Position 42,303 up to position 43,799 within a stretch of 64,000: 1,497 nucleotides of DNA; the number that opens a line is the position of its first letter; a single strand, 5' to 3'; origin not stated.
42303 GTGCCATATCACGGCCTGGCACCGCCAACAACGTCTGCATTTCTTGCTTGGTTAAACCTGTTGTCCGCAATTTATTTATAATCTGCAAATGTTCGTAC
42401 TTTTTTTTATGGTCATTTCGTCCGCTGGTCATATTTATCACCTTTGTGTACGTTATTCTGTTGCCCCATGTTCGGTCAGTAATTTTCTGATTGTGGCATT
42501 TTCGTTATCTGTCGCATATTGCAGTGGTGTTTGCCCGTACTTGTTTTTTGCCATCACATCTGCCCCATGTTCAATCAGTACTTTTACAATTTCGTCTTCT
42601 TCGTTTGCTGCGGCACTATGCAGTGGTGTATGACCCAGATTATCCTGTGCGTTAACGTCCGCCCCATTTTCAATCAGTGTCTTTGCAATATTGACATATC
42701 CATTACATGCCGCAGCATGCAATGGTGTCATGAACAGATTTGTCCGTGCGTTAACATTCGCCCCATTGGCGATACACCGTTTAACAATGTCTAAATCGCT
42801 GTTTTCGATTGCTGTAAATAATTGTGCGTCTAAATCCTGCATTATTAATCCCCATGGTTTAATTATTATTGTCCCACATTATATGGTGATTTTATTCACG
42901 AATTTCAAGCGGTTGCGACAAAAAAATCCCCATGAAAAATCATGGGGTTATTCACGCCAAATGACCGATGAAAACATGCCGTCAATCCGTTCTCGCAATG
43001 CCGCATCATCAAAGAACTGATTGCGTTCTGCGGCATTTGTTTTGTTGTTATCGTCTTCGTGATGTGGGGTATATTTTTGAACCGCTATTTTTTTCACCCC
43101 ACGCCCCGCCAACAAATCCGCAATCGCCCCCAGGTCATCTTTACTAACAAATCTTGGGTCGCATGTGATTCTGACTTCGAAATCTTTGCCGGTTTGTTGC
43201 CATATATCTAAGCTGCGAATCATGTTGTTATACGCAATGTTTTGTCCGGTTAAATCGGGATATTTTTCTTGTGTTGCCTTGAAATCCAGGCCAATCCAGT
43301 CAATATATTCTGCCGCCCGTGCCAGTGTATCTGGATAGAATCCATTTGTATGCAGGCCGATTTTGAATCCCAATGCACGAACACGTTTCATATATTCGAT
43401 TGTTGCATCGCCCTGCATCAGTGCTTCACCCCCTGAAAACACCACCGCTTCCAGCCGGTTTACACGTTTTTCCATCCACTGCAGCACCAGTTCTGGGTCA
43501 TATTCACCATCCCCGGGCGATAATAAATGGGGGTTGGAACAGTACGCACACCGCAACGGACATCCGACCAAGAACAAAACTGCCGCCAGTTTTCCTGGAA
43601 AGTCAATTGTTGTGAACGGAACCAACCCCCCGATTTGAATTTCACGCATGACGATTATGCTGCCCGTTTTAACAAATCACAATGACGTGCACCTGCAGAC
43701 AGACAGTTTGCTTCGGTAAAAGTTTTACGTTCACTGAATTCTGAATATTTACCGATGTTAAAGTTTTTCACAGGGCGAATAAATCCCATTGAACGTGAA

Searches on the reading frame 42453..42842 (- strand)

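Call 27: search_protein_families(library=pfam, proteins=[window:42453-42842:-], max_evalue=0.001)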
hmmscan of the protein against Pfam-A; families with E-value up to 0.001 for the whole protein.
window:42453-42842:- (129 aa): 6 families
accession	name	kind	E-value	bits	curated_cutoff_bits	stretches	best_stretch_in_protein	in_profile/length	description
PF00023.36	Ank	-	2.2e-29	100.3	21.1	2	38-68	3-33/33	Ankyrin repeat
PF12796.13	Ank_2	-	1.2e-26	93.5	27.3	2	66-127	25-84/90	Ankyrin repeats (3 copies)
PF13637.12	Ank_4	-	1e-25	89.6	22.7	3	8-57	1-50/50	Ankyrin repeats (many copies)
PF13857.12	Ank_5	-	5.5e-22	78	27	2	56-110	1-56/56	Ankyrin repeats (many copies)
PF13606.12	Ank_3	-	2.7e-21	73.5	22.3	1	70-96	2-28/30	Ankyrin repeat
PF23745.1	ANK_LRRK2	-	0.00034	20.9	27.5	0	18-67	12-61/130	LRRK2 ANK repeat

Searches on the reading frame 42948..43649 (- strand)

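Call 27: search_protein_families(library=pfam, proteins=[window:42948-43649:-], max_evalue=0.001)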
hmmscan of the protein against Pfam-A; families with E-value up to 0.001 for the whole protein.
window:42948-43649:- (233 aa): 2 families
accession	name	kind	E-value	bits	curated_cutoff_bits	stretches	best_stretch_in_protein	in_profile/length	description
PF04055.27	Radical_SAM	-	9.8e-20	71.8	29.5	1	26-164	3-151/166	Radical SAM superfamily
PF13353.11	Fer4_12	-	1.7e-09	38.6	22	1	23-110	8-98/137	4Fe-4S single cluster domain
